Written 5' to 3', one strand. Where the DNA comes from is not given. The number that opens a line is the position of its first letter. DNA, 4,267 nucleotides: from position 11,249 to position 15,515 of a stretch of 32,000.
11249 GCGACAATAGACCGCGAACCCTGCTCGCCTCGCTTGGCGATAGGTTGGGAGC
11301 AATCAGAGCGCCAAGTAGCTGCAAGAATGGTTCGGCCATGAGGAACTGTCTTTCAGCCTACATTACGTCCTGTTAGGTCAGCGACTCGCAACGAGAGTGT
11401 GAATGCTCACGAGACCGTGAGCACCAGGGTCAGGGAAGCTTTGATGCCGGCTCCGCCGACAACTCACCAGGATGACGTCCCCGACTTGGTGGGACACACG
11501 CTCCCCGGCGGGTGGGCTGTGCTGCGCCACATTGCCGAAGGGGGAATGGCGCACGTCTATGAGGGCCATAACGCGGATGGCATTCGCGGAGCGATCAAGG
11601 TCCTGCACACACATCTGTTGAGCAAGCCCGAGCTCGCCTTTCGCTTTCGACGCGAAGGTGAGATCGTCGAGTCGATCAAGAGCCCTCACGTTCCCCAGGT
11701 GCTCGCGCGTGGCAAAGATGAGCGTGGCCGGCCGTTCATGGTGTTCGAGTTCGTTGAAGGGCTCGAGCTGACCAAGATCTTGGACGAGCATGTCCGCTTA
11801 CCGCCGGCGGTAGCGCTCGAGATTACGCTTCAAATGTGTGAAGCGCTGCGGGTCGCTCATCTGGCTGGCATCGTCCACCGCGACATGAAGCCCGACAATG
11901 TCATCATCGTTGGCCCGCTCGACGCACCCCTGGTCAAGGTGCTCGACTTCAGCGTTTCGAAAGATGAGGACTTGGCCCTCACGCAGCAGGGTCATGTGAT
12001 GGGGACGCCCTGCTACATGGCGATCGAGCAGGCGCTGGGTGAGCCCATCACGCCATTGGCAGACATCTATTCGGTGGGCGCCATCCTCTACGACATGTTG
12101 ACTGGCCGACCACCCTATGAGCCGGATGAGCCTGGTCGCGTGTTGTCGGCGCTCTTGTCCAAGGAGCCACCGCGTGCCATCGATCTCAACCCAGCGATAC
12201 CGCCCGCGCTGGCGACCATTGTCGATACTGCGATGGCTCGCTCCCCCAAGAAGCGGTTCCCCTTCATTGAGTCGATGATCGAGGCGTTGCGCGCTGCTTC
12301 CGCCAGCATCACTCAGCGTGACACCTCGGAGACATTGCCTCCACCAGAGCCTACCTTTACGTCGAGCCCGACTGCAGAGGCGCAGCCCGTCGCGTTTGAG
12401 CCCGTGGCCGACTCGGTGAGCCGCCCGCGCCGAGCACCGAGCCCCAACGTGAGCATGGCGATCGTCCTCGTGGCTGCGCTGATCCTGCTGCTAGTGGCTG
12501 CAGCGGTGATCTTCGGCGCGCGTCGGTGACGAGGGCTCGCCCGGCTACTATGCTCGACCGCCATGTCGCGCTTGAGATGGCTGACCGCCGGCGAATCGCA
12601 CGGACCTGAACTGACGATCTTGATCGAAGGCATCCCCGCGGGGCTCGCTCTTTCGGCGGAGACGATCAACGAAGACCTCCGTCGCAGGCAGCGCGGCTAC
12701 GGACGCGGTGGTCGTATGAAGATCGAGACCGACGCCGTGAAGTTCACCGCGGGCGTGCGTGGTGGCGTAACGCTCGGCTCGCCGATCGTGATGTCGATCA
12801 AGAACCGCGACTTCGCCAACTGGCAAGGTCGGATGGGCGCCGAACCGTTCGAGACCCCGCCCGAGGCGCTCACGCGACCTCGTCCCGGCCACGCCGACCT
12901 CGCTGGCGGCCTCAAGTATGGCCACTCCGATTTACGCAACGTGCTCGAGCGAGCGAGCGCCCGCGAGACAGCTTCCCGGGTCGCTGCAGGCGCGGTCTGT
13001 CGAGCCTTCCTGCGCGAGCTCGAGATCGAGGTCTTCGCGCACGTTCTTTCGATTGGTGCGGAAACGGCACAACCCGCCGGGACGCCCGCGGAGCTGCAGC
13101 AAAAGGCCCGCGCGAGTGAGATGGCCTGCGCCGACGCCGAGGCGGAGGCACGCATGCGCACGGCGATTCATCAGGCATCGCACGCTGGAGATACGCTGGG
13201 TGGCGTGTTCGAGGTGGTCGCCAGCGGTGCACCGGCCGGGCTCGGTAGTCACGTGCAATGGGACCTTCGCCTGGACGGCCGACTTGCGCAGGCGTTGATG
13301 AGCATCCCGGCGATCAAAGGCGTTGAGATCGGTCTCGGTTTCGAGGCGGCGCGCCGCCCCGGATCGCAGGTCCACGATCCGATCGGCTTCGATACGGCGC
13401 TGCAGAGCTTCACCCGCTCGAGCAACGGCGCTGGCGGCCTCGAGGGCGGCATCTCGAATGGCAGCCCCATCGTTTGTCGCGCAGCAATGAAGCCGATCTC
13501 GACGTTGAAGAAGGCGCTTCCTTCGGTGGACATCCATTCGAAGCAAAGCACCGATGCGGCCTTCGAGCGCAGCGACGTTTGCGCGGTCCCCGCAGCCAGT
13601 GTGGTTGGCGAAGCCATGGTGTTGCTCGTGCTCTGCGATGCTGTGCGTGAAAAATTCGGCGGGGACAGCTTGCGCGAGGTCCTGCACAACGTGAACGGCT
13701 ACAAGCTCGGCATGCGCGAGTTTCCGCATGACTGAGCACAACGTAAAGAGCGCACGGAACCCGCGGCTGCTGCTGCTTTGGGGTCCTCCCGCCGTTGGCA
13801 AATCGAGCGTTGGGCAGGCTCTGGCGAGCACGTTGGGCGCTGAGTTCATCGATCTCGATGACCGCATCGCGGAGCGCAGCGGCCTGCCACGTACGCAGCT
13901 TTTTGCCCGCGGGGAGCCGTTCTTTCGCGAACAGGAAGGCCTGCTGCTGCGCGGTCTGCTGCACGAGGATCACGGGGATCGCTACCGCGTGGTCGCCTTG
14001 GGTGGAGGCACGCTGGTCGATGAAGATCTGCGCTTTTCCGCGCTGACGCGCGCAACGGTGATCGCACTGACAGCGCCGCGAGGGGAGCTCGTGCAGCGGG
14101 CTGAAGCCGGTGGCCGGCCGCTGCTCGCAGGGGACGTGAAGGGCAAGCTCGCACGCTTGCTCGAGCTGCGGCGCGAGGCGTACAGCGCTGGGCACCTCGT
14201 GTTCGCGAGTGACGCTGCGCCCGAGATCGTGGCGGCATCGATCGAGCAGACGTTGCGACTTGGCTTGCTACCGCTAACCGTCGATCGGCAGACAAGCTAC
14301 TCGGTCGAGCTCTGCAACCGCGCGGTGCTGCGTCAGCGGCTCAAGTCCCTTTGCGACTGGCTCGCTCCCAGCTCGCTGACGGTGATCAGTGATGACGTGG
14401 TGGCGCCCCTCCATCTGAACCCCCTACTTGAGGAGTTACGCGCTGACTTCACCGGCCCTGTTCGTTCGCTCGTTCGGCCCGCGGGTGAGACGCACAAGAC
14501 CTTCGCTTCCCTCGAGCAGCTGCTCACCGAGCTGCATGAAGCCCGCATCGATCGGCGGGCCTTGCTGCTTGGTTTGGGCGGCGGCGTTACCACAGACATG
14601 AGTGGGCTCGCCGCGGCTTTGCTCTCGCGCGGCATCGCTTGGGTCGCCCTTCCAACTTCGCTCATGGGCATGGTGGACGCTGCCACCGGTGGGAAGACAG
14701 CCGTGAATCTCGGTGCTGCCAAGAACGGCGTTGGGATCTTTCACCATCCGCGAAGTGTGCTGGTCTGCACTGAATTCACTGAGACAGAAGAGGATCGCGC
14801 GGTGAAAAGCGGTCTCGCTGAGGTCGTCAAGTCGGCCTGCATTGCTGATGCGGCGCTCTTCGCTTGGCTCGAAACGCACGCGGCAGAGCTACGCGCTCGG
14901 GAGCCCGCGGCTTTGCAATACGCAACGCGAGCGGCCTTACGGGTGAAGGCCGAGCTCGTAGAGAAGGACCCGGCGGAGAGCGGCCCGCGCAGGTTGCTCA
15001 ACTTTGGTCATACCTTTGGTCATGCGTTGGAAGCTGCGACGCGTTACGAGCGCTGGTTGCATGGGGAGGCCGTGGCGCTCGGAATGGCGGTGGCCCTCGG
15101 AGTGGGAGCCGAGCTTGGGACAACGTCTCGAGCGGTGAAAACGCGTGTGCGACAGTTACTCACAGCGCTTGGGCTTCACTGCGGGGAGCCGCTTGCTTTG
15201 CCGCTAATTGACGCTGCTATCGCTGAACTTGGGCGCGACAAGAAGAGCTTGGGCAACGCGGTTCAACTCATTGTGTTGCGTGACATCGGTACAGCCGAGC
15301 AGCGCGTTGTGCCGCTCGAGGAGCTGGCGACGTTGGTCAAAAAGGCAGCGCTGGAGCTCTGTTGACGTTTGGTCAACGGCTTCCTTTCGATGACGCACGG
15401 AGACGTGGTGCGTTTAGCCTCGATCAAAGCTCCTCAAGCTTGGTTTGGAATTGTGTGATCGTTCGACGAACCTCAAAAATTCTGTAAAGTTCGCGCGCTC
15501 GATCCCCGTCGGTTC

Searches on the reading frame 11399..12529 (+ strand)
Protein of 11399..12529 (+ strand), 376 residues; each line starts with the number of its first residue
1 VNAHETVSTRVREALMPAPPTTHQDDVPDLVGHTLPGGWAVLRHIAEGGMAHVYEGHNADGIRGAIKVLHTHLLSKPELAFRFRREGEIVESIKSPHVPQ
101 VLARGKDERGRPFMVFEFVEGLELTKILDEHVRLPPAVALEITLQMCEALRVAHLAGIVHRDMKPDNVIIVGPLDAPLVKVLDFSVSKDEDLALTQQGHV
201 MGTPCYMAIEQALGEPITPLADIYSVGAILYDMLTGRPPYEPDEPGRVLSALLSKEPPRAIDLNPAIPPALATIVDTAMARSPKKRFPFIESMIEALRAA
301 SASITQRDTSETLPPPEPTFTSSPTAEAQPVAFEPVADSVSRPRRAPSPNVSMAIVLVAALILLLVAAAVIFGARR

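Call 57: search_protein_families(library=pfam, proteins=[window:11399-12529:+], max_evalue=0.01)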
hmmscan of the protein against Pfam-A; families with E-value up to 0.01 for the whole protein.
window:11399-12529:+ (376 aa): 4 families
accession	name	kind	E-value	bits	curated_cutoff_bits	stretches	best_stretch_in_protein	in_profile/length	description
PF00069.31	Pkinase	-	1.6e-33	116.7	31.7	1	41-288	3-253/263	Protein kinase domain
PF07714.23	PK_Tyr_Ser-Thr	-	9.3e-23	81.3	23.1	1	42-290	4-252/258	Protein tyrosine and serine/threonine kinase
PF01636.29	APH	-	0.00019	21.7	23.2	0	84-154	41-108/239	Phosphotransferase enzyme family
PF17667.7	Pkinase_fungal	-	0.002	17.3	24.1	1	155-225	305-378/387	Fungal protein kinase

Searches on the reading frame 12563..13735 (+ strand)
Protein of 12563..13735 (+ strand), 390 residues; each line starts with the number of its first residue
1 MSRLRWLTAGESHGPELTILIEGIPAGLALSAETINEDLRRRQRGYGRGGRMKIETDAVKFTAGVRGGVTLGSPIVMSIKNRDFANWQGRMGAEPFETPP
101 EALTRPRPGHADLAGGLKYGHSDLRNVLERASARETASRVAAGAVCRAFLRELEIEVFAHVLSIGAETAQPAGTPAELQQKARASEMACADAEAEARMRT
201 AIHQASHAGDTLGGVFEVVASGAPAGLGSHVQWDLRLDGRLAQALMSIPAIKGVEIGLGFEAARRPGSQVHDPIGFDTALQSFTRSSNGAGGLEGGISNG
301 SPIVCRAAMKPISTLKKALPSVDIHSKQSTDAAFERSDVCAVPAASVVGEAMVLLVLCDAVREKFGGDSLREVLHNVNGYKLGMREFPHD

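Call 57: search_protein_families(library=pfam, proteins=[window:12563-13735:+], max_evalue=0.01)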
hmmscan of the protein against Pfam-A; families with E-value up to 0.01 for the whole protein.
window:12563-13735:+ (390 aa): 1 family
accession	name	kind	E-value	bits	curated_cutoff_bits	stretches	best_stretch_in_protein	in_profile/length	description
PF01264.26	Chorismate_synt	-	1.8e-118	395.4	27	1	4-360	1-325/327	Chorismate synthase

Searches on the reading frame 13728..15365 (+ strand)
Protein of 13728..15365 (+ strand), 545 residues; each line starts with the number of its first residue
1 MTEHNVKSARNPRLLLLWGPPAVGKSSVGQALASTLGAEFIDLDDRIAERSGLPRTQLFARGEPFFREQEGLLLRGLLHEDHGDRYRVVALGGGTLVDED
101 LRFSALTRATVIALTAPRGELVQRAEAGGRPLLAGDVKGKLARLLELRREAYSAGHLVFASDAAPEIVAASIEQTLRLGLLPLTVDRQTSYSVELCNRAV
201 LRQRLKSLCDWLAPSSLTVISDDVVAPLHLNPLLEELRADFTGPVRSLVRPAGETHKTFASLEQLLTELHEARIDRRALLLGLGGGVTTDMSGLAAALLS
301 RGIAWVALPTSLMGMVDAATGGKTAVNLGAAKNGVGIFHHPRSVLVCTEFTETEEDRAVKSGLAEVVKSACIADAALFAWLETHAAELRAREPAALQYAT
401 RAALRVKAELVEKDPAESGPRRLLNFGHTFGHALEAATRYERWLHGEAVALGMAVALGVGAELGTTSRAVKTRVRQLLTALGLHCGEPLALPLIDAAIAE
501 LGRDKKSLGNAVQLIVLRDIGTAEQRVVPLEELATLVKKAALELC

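Call 5: search_protein_families(library=pfam, proteins=[window:13728-15365:+])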
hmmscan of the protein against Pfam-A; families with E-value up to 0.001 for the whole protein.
window:13728-15365:+ (545 aa): 6 families
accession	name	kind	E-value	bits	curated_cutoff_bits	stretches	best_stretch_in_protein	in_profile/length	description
PF24621.2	DHQS_C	-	1.2e-40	139.2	27.6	1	362-506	1-143/144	3-dehydroquinate synthase C-terminal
PF01761.26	DHQ_synthase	-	2.3e-35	121.2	24.2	1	250-360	4-114/115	3-dehydroquinate synthase N-terminal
PF01202.28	SKI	-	5.9e-23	82.2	22.1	1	22-175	2-157/159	Shikimate kinase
PF00004.35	AAA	-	0.00047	21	21.2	0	15-43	1-29/131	ATPase family associated with various cellular activities (AAA)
PF13671.12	AAA_33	-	0.00077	20.2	27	0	14-54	1-41/143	AAA domain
PF13685.12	Fe-ADH_2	-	0.00093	19.7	28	0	206-312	11-108/149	Iron-containing alcohol dehydrogenase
